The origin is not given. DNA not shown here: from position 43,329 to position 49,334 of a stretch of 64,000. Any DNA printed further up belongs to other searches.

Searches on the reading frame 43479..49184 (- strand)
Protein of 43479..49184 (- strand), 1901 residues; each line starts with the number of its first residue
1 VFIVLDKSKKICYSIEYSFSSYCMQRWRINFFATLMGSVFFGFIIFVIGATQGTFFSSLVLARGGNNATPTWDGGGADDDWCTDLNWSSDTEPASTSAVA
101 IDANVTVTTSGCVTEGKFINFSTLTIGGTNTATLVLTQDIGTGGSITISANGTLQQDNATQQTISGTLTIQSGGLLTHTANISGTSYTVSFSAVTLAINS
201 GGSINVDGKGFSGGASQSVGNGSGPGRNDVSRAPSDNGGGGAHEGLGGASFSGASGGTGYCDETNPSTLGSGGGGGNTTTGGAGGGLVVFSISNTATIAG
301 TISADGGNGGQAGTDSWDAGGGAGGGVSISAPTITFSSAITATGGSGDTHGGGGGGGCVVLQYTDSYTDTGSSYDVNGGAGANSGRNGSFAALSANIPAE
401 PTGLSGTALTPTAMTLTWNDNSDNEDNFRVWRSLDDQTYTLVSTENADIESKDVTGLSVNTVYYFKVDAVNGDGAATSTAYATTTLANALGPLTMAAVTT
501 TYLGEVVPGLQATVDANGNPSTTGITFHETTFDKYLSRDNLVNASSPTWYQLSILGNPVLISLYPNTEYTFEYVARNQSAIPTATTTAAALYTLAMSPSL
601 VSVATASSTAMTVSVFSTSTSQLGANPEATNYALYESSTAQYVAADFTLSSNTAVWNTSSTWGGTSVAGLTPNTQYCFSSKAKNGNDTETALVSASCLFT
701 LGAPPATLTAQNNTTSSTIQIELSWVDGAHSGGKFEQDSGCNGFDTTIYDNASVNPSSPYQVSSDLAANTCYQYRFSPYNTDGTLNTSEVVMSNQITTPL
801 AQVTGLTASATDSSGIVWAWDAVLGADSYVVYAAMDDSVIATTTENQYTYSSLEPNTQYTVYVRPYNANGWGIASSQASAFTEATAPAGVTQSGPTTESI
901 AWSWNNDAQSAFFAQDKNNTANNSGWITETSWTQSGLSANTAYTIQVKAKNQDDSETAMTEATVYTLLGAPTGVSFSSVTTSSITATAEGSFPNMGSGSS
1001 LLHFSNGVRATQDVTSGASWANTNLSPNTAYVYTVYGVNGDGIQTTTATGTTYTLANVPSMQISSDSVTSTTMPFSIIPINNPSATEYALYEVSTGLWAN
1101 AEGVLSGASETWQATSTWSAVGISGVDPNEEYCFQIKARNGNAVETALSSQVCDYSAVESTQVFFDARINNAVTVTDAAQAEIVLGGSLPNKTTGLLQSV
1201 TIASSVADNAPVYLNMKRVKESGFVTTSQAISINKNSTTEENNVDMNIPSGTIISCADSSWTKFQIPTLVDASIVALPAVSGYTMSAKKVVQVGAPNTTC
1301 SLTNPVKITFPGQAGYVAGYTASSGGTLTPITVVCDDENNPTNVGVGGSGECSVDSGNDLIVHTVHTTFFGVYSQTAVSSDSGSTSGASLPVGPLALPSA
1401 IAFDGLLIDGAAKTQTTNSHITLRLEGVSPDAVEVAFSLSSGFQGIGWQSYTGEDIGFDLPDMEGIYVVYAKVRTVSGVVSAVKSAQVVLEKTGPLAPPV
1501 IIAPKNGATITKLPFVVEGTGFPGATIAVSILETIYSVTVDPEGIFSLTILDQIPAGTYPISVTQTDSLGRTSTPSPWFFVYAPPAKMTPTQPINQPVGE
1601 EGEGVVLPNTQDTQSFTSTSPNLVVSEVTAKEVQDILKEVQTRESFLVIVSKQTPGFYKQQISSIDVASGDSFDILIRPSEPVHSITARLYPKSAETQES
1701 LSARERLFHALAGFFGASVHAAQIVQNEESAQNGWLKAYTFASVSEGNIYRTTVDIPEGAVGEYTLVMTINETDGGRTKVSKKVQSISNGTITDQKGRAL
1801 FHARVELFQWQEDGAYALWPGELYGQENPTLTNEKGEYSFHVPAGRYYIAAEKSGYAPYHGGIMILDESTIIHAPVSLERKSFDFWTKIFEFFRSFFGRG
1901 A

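Call 97: search_protein_families(library=pfam, proteins=[window:43479-49184:-], max_evalue=0.001)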
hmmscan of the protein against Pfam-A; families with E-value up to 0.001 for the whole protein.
window:43479-49184:- (1901 aa): 7 families
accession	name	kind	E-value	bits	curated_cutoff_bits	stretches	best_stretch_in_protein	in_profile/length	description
PF00041.27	fn3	-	1.2e-25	90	25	2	802-879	2-81/84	Fibronectin type III domain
PF09294.16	Interfer-bind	-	2e-09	38.1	21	0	1109-1153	55-100/104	Interferon-alpha/beta receptor, fibronectin type III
PF16656.11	Pur_ac_phosph_N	-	2.4e-05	25.2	30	0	404-485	6-93/93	Purple acid Phosphatase, N-terminal domain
PF10179.15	NDNF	-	8.6e-05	23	27.3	0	452-486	91-124/127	Neuron-derived neurotrophic factor, first Fn(III) domain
PF25059.1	FN3_DSCAM-DSCAML_C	-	0.00017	22.3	39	0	418-485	13-80/89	DSCAM/DSCAML C-terminal Fn3-like domain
PF23608.1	Ig_ILCR1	-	0.00057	20.4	27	0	840-868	60-88/114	ILCR1 Ig-like domain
PF19077.6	Big_13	-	0.00087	20.2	27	1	1521-1577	35-95/102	Bacterial Ig-like domain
